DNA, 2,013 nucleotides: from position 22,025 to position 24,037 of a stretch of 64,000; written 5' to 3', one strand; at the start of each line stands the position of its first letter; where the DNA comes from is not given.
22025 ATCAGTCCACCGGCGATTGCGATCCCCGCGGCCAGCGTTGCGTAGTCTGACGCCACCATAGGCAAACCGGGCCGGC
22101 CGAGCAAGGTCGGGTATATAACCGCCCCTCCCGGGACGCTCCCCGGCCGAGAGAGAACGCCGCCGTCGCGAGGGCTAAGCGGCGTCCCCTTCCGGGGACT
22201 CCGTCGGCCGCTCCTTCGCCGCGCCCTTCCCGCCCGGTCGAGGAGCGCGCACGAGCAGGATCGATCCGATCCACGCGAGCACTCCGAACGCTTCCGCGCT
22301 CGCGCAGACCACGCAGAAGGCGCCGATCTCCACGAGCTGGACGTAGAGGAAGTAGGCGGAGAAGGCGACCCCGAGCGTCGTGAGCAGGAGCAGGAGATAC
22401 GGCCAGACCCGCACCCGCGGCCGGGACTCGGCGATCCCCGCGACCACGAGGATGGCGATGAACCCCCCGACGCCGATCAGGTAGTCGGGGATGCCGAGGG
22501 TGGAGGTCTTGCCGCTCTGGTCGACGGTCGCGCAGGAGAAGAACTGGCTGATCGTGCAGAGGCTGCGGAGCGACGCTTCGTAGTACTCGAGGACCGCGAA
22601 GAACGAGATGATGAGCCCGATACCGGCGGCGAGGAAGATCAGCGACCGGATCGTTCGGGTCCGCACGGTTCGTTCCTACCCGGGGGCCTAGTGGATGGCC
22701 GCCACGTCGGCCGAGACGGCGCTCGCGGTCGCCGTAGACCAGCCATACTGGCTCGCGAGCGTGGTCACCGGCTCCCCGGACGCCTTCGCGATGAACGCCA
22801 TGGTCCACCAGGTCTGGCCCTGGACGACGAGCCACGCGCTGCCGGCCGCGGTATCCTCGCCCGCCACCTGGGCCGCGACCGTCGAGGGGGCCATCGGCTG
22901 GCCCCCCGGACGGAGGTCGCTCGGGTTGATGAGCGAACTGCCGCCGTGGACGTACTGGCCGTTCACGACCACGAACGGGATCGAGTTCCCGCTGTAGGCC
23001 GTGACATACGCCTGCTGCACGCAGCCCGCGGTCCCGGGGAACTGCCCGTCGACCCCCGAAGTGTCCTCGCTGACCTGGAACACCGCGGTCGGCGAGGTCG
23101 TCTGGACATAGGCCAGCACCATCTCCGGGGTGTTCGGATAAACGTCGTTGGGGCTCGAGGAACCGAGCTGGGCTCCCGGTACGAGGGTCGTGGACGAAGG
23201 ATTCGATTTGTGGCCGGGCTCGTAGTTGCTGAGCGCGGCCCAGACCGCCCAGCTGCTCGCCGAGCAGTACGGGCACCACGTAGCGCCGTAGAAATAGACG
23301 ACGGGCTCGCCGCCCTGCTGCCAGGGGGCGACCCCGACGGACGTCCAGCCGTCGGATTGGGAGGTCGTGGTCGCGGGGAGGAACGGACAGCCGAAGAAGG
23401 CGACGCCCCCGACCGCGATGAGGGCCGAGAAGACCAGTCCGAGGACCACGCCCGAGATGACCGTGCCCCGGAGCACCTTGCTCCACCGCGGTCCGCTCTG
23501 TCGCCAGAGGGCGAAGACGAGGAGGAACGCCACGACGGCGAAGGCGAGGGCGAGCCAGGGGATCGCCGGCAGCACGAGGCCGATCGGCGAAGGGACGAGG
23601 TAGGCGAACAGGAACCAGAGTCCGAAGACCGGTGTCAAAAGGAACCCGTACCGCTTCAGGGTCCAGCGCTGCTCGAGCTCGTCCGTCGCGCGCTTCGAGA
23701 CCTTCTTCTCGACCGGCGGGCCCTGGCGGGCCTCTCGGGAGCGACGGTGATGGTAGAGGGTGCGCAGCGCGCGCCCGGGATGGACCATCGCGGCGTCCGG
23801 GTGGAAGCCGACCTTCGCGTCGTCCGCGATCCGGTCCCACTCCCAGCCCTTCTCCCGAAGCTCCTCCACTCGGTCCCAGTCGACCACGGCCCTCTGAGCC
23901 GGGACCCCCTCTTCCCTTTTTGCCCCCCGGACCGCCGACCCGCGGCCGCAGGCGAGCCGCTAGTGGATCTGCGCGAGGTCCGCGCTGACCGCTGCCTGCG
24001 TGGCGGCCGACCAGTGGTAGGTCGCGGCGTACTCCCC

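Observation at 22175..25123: VKOR plus two tandem membrane-anchored DUF929 thioredoxin-like paralogues: candidate archaeal extracytoplasmic disulfide-bond module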

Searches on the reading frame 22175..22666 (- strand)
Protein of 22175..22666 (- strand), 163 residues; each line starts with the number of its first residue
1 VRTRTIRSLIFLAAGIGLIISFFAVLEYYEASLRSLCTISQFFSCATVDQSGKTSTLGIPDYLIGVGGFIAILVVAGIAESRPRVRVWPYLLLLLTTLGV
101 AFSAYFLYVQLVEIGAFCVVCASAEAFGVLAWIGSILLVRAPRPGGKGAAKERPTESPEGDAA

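Call 3: search_protein_families(library=pfam, proteins=[window:22175-22666:-], max_evalue=0.1)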
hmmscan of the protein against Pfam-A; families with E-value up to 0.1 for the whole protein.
window:22175-22666:- (163 aa): 2 families
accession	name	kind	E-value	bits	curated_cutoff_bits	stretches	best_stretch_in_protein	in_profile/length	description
PF07884.19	VKOR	-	1.4e-22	80.7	27.5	1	9-133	2-131/134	Vitamin K epoxide reductase family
PF12036.14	DUF3522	-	0.083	13.5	29.3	0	14-105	77-170/188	Protein of unknown function (DUF3522)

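Call 4: search_protein_families(library=ncbifam, proteins=[window:22175-22666:-], max_evalue=0.1)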
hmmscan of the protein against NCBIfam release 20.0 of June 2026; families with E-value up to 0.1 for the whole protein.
window:22175-22666:- (163 aa): 3 families
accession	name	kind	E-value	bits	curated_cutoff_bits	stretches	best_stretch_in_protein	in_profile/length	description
NF011480.0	PRK14889.1-4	equivalog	2.3e-10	41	120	1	10-132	9-123/132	VKOR family protein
NF011479.0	PRK14889.1-2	equivalog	1.5e-09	38.2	264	1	8-126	11-130/145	VKOR family protein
NF011478.0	PRK14889.1-1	equivalog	0.0097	15.9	182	1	17-127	16-132/152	VKOR family protein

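Call 34: search_solved_structures(query=window:22175-22666:-, max_evalue=1, show_alignments=2)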
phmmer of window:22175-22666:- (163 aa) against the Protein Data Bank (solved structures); distinct sequences matched with E-value up to 1: 4.
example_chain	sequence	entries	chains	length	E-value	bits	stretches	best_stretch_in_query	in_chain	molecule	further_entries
4nv6_A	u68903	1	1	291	2.4e-07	34.4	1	6-136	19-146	VKORC1/thioredoxin domain protein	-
4nv2_A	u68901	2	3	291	3.3e-07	34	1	6-136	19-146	VKORC1/thioredoxin domain protein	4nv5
3kp9_A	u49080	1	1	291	1.5e-06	31.8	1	7-136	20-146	VKORC1/thioredoxin domain protein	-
1q90_B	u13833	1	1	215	0.59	13.6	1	49-102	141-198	Cytochrome b6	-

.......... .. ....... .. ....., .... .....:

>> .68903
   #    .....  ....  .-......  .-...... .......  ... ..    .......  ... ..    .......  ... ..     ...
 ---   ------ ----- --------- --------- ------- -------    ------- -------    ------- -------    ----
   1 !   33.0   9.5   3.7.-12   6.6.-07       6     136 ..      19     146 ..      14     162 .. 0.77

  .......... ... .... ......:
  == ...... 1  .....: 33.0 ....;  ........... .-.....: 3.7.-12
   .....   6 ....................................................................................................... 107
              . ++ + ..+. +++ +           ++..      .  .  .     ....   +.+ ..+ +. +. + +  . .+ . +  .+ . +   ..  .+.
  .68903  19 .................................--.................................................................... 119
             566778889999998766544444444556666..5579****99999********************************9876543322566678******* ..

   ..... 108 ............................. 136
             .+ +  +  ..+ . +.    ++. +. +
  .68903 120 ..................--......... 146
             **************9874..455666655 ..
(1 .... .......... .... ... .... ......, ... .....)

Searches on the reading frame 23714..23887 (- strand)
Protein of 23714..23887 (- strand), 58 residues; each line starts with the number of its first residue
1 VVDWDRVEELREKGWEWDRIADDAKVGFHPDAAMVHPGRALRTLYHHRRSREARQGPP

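Call 60: search_solved_structures(query=A2, max_evalue=10, show_alignments=3)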
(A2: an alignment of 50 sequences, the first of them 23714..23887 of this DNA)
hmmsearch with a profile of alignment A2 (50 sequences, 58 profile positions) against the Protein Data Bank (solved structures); distinct sequences matched with E-value up to 10: 9.
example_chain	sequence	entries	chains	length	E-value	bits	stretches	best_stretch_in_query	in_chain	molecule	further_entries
8cws_A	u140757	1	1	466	0.0078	19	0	6-23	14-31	F4132-2 Chain A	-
8cwy_A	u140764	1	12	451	0.026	17.3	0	5-23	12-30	T32-15-1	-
4q28_A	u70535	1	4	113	0.34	13.8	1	2-21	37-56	Periplakin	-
5map_A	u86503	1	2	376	0.38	13.6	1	5-43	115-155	DtpA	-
5mjh_A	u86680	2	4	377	0.38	13.6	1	5-43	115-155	Dye type peroxidase A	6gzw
4gt2_B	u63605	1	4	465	0.61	13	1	5-43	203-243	Putative uncharacterized protein SCO3963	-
5cwb_A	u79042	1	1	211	0.63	12.9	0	5-23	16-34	Designed helical repeat protein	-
7mwr_B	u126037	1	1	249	0.81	12.6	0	5-23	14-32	LHD101B4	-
1idp_A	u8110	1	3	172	3.2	10.7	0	14-30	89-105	SCYTALONE DEHYDRATASE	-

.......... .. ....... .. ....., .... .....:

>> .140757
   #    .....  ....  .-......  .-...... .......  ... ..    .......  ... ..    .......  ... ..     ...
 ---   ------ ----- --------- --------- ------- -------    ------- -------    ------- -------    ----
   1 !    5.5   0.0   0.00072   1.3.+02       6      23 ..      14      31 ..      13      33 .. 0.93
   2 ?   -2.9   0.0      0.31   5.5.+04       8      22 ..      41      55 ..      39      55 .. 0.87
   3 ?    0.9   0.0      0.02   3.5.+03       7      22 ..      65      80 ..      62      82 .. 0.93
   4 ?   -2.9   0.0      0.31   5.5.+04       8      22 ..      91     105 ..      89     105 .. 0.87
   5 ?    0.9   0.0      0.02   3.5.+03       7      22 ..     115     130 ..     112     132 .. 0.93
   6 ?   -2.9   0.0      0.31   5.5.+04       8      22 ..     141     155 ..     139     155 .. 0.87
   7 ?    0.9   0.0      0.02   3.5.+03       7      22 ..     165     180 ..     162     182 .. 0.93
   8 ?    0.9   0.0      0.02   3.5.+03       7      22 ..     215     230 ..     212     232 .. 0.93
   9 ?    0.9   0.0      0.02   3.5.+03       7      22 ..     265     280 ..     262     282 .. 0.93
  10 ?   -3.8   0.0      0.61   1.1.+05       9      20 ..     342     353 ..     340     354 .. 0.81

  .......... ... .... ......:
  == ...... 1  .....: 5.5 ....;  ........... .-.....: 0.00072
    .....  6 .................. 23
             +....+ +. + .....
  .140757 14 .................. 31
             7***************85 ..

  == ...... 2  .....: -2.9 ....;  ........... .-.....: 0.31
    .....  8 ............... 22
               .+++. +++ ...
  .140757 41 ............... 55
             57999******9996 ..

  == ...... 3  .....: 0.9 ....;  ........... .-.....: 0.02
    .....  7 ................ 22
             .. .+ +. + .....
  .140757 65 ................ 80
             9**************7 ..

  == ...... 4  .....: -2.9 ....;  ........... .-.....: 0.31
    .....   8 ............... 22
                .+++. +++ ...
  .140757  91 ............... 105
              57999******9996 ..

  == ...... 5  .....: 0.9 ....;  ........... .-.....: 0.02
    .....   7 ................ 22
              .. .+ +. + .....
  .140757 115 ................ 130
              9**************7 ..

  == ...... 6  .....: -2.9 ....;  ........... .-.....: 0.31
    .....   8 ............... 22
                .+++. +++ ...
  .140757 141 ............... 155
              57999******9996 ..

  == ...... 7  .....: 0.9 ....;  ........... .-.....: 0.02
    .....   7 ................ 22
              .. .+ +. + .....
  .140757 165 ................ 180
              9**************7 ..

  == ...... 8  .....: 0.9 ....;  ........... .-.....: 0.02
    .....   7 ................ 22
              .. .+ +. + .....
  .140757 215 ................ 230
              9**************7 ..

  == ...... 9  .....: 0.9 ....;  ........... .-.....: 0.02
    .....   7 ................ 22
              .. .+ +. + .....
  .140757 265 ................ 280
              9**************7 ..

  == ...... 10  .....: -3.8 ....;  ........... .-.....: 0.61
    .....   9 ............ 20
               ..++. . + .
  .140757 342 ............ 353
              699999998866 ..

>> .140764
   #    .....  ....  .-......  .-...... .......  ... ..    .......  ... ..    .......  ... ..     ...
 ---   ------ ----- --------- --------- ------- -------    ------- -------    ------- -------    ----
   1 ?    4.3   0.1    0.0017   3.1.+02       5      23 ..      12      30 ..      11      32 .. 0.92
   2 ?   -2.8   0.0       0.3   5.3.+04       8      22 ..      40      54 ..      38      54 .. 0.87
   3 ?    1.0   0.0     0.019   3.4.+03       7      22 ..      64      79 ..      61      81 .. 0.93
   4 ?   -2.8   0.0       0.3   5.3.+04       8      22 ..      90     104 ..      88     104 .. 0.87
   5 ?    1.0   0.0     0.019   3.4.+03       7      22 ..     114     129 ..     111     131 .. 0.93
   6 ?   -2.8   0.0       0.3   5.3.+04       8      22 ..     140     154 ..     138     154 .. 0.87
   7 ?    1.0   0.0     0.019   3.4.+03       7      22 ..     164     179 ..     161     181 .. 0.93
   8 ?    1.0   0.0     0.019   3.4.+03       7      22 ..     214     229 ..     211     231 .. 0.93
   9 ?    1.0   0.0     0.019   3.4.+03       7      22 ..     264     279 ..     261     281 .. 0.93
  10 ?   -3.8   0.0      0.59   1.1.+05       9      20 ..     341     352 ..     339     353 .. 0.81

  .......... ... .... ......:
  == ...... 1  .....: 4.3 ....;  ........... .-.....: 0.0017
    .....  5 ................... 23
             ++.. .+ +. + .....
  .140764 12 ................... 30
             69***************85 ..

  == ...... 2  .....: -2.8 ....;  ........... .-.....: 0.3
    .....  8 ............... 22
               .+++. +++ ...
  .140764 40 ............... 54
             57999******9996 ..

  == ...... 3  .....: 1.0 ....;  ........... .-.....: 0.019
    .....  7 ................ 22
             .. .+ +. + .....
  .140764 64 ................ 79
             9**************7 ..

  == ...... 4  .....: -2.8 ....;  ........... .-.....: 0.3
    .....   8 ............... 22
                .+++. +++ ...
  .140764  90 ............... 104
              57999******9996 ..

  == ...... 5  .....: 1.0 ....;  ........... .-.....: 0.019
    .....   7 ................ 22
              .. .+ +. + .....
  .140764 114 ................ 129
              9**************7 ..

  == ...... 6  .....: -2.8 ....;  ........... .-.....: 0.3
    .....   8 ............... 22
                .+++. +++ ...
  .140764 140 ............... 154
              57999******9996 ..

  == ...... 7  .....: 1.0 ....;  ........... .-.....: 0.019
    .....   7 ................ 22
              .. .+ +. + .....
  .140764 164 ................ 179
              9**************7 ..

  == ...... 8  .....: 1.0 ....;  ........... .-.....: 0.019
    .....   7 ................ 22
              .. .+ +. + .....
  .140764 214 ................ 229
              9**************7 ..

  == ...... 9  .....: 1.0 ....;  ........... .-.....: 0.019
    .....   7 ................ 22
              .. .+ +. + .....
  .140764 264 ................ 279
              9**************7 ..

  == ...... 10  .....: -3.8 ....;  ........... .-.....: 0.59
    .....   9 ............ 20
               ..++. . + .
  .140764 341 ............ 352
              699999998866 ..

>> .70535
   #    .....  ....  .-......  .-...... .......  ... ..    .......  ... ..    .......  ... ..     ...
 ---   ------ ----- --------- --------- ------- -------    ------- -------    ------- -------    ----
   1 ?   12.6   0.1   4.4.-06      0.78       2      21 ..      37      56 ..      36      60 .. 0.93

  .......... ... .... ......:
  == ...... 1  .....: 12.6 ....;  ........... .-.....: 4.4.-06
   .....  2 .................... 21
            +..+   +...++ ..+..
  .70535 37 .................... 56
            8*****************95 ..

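Call 67: predict_structure(alignment_id=A2)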
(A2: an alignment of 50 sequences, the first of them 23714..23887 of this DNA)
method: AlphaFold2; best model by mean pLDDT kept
length: 58 residues; sequences in the alignment: 50
mean_pLDDT: 81.3   pTM: 0.57
mean pLDDT of the five models: 81.3, 81.3, 78.7, 78.3, 72.9
residues with pLDDT >= 90: 5; 70-90: 46; 50-70: 6; < 50: 1
segments of 3 or more residues with pLDDT < 50: none
pLDDT, mean of each block of 10 residues (from residue 1): 87 89 82 75 85 67
secondary structure, 60 per line:
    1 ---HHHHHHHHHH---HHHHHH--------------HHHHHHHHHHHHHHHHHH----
elements in order: H4-13 H17-22 H37-54

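Call 69: fold_search(model_id=the predicted structure, library=pdb)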
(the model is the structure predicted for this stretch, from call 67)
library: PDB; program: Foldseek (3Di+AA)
matches with E <= 10: 1; with E <= 0.001: 0
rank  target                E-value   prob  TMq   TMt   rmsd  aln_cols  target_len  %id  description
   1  5v1u_D                9.2e+00  0.08  0.49  0.37   3.8        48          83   23  TbiB1 in Complex with the TbiA(beta) Leader Peptide (released 2018-09-05)
